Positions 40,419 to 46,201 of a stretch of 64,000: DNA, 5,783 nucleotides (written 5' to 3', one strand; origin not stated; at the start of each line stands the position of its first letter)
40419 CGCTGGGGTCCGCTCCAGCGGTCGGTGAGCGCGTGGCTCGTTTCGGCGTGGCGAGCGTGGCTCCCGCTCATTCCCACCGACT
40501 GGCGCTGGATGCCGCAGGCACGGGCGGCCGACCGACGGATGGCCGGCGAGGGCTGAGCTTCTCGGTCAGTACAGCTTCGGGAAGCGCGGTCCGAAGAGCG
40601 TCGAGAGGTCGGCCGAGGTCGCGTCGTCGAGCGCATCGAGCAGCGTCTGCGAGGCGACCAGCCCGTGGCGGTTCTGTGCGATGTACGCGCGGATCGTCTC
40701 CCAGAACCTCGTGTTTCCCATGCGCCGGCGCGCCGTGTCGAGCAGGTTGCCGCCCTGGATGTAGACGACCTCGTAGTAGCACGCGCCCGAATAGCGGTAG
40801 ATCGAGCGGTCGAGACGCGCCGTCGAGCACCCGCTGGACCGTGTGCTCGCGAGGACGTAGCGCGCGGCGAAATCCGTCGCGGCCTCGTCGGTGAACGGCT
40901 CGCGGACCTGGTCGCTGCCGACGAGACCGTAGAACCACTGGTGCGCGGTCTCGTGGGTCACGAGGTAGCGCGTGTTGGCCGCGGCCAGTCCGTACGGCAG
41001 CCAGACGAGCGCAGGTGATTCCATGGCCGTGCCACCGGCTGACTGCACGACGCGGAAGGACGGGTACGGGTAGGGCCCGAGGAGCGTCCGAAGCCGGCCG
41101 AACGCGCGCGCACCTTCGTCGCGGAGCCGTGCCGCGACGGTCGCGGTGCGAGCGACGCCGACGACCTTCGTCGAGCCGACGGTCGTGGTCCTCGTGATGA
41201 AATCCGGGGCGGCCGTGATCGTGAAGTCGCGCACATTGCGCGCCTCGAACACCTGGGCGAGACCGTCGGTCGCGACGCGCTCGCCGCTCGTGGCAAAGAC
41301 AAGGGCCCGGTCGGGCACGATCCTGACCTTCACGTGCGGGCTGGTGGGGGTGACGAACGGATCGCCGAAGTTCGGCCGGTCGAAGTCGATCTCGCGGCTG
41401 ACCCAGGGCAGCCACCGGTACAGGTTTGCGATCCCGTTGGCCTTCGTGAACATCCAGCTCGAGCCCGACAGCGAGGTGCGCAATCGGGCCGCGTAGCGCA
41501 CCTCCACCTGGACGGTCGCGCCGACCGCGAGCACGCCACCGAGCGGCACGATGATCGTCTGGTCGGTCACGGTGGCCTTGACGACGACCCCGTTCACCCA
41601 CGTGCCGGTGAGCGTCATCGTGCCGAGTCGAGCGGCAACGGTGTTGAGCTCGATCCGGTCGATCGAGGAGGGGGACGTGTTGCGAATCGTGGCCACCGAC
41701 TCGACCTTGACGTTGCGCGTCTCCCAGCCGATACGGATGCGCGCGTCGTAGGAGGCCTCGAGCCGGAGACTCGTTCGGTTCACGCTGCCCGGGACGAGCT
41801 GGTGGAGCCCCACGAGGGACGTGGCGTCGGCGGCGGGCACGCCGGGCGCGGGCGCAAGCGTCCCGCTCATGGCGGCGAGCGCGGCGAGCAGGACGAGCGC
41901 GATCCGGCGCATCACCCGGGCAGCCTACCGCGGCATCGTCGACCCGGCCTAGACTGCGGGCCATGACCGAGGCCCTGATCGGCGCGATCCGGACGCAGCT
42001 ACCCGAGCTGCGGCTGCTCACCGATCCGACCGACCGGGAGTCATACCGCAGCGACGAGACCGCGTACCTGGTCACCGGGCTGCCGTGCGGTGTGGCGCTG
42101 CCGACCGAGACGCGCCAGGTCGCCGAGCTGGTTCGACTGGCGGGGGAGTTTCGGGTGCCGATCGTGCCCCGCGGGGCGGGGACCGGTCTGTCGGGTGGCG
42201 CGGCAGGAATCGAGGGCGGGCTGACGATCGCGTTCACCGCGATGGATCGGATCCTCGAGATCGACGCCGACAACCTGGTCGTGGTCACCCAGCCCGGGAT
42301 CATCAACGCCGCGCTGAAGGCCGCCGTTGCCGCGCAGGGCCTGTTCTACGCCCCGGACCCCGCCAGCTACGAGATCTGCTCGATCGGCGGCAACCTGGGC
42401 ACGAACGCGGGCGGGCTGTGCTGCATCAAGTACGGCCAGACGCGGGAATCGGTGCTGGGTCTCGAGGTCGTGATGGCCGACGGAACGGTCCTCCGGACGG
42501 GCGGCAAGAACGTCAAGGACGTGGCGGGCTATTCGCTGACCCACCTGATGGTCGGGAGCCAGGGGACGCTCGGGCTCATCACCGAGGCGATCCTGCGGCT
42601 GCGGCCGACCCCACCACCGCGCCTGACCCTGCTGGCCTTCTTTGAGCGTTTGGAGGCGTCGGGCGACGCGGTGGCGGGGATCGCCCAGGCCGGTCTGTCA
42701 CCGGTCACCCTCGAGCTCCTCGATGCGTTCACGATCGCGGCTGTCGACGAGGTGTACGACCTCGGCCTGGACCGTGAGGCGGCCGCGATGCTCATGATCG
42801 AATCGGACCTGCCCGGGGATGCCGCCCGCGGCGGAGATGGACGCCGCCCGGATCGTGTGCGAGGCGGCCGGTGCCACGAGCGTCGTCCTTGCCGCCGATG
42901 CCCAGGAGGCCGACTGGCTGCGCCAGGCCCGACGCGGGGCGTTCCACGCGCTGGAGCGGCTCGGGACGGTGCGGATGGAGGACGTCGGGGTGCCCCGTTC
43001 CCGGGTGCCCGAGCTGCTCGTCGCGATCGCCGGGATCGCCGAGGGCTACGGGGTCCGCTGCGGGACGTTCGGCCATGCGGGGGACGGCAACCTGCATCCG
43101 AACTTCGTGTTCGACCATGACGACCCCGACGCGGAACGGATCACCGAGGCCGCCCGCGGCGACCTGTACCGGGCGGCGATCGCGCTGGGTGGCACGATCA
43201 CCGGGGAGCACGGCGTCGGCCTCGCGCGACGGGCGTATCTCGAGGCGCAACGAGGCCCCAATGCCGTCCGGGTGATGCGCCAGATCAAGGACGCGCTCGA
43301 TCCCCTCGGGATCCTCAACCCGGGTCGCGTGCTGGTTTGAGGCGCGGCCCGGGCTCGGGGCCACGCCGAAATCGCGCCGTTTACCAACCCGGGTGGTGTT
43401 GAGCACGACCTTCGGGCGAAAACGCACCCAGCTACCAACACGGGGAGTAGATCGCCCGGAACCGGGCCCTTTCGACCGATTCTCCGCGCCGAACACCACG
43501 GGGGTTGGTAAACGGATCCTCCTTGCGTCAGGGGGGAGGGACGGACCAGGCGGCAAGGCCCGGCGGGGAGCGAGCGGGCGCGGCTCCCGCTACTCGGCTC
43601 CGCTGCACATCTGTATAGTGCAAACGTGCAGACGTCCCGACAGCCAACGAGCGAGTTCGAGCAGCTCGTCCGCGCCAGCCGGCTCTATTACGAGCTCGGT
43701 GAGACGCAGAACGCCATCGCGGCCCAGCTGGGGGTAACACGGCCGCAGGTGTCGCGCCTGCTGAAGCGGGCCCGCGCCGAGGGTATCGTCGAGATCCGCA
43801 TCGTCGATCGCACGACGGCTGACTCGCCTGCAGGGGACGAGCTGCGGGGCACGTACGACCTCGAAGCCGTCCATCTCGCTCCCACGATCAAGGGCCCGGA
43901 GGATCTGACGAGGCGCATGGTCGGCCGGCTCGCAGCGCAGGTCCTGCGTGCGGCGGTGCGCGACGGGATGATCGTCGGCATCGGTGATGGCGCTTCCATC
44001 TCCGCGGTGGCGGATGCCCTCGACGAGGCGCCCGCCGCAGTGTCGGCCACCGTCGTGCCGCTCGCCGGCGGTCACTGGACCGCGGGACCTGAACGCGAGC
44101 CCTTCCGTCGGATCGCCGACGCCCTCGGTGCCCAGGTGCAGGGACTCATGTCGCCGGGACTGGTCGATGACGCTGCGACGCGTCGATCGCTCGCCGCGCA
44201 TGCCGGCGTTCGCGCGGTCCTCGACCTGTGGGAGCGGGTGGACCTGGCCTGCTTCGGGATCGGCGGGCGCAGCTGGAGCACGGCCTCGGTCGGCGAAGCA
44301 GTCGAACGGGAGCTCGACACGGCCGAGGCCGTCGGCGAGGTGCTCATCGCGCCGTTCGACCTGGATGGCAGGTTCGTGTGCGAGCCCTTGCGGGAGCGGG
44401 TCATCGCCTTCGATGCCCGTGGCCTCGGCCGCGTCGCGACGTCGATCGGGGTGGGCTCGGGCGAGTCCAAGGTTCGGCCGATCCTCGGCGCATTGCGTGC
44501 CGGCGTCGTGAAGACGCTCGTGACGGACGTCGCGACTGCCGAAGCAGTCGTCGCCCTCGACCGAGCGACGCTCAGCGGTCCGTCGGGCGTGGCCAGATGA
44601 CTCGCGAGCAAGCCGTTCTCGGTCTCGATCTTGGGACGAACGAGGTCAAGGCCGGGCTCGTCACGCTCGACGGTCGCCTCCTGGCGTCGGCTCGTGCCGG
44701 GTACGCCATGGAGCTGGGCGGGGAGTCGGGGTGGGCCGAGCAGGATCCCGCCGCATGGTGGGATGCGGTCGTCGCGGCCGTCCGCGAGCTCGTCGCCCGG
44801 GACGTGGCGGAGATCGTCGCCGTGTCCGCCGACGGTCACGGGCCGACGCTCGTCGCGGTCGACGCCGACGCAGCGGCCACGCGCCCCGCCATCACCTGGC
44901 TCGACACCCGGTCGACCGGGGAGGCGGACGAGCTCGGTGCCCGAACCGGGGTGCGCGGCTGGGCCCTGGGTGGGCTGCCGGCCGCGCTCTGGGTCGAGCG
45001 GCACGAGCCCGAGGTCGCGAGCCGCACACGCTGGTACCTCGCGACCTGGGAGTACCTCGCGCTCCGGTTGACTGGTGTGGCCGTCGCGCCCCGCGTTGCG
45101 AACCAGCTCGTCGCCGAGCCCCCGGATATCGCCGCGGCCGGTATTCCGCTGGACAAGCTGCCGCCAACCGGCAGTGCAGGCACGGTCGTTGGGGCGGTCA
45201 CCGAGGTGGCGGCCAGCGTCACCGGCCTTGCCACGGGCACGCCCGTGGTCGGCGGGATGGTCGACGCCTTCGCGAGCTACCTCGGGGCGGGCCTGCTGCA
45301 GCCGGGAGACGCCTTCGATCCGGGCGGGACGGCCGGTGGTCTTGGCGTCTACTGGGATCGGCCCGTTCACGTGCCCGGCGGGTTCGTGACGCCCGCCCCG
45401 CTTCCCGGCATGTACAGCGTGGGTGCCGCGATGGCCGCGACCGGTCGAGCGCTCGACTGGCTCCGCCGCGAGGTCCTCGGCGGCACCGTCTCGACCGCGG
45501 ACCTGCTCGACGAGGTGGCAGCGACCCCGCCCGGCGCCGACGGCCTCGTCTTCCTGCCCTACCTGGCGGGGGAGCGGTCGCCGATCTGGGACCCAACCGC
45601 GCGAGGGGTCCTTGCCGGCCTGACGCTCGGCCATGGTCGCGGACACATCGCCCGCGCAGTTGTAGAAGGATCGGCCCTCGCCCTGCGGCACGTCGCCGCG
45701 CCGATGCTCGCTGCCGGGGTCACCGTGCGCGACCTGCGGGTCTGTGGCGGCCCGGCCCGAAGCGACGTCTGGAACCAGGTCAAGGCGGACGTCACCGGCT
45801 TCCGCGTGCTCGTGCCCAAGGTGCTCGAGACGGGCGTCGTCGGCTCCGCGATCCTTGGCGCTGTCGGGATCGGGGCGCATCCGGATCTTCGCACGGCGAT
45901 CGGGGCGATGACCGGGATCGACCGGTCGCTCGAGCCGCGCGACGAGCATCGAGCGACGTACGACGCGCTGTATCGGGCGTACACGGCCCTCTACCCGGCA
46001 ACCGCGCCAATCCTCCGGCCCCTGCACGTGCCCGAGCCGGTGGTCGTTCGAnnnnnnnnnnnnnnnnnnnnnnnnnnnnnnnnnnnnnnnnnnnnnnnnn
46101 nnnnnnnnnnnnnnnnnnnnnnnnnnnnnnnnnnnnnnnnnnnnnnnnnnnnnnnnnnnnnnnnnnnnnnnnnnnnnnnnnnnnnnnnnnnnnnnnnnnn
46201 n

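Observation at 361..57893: At least ten single-base frame disruptions in conserved genes, probably homopolymer sequencing errors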

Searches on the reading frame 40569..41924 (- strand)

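Call 56: search_protein_families(library=pfam, proteins=[window:40569-41924:-], max_evalue=0.001)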
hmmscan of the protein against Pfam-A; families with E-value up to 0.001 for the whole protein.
window:40569-41924:- (452 aa): 1 family
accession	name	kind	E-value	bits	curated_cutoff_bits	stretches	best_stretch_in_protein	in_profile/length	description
PF01433.26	Peptidase_M1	-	4.8e-09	36.6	27.7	1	382-443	153-214/218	Peptidase family M1 domain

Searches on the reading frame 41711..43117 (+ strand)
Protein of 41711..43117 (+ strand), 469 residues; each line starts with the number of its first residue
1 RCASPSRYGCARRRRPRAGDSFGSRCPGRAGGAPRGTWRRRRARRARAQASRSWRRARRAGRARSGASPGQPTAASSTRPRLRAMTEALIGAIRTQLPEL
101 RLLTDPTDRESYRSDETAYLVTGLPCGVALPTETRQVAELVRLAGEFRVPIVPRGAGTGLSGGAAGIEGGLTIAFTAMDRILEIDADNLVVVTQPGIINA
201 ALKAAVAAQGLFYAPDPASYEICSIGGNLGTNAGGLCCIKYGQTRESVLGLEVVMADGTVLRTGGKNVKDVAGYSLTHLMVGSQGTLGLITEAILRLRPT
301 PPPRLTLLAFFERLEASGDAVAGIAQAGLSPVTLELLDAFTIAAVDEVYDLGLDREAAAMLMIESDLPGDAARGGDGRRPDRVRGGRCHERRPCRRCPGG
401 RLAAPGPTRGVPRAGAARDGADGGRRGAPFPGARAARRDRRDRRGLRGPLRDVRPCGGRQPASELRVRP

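Call 10: search_protein_families(library=pfam, proteins=[window:41711-43117:+], max_evalue=0.01)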
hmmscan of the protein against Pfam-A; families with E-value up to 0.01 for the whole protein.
window:41711-43117:+ (469 aa): 2 families
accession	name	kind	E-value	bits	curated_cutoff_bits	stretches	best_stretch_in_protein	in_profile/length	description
PF01565.28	FAD_binding_4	-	5.7e-40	136.7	26.4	1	127-264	3-139/139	FAD binding domain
PF02913.24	FAD-oxidase_C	-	6e-07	29.8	21.2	1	301-367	2-70/248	FAD linked oxidases, C-terminal domain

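Call 49: search_protein_representatives(protein=window:41963-43117:+)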
Query: 385 residues. Proteins with E-value up to 0.001 (for the whole library): 32453; up to 1e-10: 17171; up to 1e-30: 2394. The best 150 are listed.
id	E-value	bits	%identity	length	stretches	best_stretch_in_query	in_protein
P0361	1.3e-132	458.7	76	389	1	4-288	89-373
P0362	1.4e-125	435.5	67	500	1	16-379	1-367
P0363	5.0e-119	414.0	70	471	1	3-289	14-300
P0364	7.6e-115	400.2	60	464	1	4-385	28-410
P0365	5.5e-112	390.8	68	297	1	68-360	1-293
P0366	2.9e-106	372.0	73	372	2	65-289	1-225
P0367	1.8e-105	369.3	78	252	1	2-220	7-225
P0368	3.3e-99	348.7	68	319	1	44-319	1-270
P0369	1.2e-97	343.6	42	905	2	15-280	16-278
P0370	5.0e-96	338.3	84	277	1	45-232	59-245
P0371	2.7e-95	335.9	71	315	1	4-226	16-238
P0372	3.0e-95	335.7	39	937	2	5-289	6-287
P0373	1.2e-94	333.8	76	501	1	10-222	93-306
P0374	5.3e-94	331.6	41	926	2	18-282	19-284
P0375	5.0e-92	325.1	76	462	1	4-204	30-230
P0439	2.3e-71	257.1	62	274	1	138-367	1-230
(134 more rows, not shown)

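Call 53: find_encoding_contigs(protein=P0439, flank=3000, max_places=3)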
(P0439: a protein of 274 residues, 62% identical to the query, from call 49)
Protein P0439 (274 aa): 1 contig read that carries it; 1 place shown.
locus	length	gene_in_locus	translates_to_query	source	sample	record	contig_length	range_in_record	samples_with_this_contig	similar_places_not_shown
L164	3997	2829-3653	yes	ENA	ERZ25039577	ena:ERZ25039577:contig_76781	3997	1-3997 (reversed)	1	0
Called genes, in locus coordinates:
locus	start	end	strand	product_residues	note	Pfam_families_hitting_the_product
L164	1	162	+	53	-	?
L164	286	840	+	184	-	-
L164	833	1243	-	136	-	-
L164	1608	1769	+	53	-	-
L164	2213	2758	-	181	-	-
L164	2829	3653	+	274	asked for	PF01565:FAD_binding_4, PF02913:FAD-oxidase_C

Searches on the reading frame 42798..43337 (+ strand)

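Call 10: search_protein_families(library=pfam, proteins=[window:42798-43337:+], max_evalue=0.01)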
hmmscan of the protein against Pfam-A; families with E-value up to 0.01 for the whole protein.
window:42798-43337:+ (180 aa): 1 family
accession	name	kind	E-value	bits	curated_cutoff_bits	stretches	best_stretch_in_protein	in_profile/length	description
PF02913.24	FAD-oxidase_C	-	1.3e-49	169.6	21.2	1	17-178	83-248/248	FAD linked oxidases, C-terminal domain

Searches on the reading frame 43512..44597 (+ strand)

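Call 57: search_protein_families(library=pfam, proteins=[window:43512-44597:+], max_evalue=0.001)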
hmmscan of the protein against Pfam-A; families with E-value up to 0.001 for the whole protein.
window:43512-44597:+ (362 aa): 8 families
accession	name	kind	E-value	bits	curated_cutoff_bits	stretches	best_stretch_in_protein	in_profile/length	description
PF04198.19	Sugar-bind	-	1.2e-45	156.2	27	1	106-347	8-256/257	Putative sugar-binding domain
PF13384.12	HTH_23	-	5.9e-08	32.7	24.6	1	54-92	9-46/50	Homeodomain-like domain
PF13545.12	HTH_Crp_2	-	9.4e-07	29.2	27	1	61-99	20-63/70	Crp-like helix-turn-helix domain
PF13518.12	HTH_28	-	1.7e-05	25.2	25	1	63-93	12-42/52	Helix-turn-helix domain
PF12802.13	MarR_2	-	2.4e-05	24.8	27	1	65-96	22-53/61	MarR family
PF04545.22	Sigma70_r4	-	0.00022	21.1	24.1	1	57-88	14-45/50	Sigma-70, region 4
PF13551.12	HTH_29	-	0.00049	20.6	28.1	0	63-93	11-42/64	Winged helix-turn helix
PF13412.12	HTH_24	-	0.00085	19.3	21.9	0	65-94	19-48/48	Winged helix-turn-helix DNA-binding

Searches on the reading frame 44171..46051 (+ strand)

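Call 57: search_protein_families(library=pfam, proteins=[window:44171-46051:+], max_evalue=0.001)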
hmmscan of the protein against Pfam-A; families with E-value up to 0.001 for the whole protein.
window:44171-46051:+ (627 aa): 2 families
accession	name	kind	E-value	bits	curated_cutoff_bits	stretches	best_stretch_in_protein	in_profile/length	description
PF02782.22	FGGY_C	-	3e-35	122.2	27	1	386-566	6-197/198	FGGY family of carbohydrate kinases, C-terminal domain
PF00370.27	FGGY_N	-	5.5e-30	105.2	28.8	2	149-305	2-169/245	FGGY family of carbohydrate kinases, N-terminal domain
